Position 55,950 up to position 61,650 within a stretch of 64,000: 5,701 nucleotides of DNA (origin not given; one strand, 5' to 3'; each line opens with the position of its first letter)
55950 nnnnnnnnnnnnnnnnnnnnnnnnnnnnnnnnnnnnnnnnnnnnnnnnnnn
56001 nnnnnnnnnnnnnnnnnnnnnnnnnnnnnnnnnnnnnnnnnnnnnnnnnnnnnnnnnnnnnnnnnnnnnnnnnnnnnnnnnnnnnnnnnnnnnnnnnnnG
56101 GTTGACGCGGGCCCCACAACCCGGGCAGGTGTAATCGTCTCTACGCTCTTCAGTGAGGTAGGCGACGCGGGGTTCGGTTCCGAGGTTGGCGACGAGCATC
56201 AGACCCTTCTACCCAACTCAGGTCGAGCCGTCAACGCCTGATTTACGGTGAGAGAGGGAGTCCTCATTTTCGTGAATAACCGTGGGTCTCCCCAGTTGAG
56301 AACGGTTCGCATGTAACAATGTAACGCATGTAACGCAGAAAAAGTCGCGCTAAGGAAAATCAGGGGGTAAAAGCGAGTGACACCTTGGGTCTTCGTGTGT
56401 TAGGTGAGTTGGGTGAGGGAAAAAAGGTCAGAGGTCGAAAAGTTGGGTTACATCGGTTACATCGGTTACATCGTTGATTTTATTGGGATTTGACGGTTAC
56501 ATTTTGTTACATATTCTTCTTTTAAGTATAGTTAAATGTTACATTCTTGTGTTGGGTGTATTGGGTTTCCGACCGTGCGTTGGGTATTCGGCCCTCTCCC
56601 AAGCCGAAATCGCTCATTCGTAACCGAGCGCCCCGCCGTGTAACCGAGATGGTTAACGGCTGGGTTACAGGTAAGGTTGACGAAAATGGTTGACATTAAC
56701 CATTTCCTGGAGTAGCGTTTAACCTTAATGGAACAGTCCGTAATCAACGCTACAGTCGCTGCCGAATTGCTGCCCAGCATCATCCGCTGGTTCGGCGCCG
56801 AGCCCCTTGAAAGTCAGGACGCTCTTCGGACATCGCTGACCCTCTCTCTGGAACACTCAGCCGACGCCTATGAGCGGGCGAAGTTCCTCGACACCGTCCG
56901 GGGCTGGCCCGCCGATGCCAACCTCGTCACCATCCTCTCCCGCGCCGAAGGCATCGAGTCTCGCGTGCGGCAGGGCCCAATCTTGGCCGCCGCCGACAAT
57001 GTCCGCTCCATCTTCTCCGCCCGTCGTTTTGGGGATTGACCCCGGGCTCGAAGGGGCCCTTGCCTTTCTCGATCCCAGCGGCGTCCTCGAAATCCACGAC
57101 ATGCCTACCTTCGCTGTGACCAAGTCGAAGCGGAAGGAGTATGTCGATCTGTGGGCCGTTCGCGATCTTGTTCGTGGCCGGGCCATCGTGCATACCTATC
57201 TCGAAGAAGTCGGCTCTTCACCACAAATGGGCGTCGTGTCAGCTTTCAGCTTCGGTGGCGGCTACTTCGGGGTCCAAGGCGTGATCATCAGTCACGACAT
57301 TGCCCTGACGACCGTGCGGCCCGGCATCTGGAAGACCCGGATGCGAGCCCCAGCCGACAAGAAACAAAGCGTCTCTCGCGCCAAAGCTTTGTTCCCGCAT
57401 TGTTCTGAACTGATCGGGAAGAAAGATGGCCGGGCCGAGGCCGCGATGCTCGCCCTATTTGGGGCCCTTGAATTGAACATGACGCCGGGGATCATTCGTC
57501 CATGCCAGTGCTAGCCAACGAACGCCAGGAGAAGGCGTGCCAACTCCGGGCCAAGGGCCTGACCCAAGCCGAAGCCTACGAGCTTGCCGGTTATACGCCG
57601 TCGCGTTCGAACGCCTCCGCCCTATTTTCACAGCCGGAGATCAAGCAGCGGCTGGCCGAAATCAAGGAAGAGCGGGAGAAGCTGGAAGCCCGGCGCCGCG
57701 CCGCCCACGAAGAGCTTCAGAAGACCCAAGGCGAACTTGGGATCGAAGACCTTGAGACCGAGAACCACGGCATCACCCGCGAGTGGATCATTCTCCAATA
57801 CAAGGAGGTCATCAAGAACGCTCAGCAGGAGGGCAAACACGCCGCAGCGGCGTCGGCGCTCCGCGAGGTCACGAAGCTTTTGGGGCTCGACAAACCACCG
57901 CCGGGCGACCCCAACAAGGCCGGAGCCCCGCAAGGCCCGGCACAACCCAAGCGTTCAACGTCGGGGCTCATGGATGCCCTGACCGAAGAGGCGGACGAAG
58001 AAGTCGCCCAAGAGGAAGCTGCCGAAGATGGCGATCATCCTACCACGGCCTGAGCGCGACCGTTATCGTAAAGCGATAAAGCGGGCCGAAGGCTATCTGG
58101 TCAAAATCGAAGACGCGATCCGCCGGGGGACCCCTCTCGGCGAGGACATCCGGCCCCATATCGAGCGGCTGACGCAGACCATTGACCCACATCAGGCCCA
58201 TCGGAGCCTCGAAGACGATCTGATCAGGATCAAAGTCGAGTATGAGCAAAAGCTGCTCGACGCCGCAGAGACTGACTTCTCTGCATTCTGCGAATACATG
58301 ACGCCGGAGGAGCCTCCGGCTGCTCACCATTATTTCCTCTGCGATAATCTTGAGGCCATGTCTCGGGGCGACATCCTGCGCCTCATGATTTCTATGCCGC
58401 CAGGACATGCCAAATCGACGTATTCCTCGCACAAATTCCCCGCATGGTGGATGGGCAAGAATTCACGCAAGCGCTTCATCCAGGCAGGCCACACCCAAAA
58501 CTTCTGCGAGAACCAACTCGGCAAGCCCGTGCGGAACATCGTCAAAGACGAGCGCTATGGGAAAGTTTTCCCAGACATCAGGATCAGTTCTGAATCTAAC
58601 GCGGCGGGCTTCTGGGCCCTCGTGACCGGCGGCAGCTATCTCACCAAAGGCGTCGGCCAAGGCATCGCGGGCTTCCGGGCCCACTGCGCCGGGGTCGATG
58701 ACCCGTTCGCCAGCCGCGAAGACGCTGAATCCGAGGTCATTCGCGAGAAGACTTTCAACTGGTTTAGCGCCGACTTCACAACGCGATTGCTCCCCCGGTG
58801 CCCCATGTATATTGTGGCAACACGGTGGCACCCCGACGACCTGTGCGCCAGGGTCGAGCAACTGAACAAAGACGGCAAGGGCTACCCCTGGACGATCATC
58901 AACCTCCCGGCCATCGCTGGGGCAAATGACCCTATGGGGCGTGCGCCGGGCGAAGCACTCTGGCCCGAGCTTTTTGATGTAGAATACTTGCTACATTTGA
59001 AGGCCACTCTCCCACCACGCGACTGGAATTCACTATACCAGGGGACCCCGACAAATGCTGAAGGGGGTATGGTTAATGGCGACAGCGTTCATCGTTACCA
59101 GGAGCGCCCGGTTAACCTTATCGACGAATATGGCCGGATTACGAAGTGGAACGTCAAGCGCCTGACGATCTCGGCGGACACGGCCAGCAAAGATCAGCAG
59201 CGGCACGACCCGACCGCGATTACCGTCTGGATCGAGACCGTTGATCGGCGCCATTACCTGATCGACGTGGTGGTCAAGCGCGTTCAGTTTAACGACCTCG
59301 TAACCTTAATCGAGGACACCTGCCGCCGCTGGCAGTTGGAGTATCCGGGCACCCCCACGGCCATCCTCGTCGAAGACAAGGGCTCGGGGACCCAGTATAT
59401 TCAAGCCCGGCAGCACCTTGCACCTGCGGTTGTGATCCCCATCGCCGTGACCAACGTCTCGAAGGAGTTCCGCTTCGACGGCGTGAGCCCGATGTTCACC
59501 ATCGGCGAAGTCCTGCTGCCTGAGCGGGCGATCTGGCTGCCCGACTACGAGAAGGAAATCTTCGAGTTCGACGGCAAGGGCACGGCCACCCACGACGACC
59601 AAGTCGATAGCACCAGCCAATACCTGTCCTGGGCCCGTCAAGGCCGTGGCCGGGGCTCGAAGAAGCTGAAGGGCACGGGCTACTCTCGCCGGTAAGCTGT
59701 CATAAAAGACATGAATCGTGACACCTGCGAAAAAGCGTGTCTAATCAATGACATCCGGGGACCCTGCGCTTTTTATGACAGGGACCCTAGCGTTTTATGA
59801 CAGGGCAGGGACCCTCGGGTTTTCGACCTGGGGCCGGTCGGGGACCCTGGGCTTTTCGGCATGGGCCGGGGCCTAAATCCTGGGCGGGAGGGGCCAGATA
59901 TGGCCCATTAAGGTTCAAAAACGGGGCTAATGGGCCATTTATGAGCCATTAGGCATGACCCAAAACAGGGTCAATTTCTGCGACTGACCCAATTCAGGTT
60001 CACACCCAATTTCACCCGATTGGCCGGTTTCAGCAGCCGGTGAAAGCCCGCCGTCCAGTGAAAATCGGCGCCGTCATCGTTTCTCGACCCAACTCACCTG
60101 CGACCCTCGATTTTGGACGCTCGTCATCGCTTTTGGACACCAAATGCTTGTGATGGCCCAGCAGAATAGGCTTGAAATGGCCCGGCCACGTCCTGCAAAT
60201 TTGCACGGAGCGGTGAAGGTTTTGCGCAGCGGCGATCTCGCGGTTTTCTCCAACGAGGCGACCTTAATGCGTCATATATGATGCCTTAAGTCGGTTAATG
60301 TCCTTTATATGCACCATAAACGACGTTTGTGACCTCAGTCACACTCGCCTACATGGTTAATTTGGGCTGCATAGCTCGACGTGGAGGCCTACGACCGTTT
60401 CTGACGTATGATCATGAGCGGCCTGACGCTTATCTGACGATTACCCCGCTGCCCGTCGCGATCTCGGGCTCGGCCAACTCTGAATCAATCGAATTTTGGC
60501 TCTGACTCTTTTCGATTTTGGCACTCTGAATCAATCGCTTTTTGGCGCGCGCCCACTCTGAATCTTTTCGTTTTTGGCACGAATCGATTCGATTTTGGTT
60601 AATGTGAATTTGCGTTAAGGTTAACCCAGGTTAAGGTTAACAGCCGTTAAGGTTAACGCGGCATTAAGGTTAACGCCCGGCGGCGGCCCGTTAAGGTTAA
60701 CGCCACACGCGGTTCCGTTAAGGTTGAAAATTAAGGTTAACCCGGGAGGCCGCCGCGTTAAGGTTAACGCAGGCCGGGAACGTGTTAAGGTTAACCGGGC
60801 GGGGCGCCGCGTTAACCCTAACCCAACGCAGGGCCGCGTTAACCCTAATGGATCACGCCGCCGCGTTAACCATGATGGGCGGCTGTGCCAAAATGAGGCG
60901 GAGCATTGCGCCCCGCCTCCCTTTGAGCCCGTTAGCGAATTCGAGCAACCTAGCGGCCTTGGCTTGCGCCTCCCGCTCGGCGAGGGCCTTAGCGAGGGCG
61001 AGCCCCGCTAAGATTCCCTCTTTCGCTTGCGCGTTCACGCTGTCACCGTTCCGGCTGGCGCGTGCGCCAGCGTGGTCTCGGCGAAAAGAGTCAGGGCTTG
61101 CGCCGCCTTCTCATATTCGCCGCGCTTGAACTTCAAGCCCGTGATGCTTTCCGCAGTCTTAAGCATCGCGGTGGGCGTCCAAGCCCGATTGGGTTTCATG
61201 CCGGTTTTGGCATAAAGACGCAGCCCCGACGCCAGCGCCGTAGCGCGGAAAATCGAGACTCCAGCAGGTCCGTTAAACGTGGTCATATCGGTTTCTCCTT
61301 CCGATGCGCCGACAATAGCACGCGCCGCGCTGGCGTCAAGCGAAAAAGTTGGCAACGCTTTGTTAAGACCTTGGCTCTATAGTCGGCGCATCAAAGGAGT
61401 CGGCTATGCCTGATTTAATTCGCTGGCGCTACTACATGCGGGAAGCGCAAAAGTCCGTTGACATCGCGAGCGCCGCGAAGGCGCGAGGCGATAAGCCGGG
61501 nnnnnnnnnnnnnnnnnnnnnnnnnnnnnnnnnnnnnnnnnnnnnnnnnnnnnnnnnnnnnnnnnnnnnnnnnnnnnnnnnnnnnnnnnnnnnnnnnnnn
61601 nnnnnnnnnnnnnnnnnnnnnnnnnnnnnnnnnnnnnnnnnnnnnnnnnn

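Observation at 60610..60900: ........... iteron array also found inverted at the start codon of the first packaging gene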

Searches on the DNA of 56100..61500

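Call 65: search_rna_families(source=window, start=56100, end=61500, threshold=evalue, max_evalue=1)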
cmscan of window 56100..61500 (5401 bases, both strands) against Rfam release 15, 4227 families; matches with E-value up to 1: 0.
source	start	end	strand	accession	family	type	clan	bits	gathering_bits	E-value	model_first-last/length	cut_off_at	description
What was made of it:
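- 60211..60352 (.): AT-rich block conserved far above its flanks. It contains the near-palindrome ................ and the hairpin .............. (context). No Rfam match (call 65).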
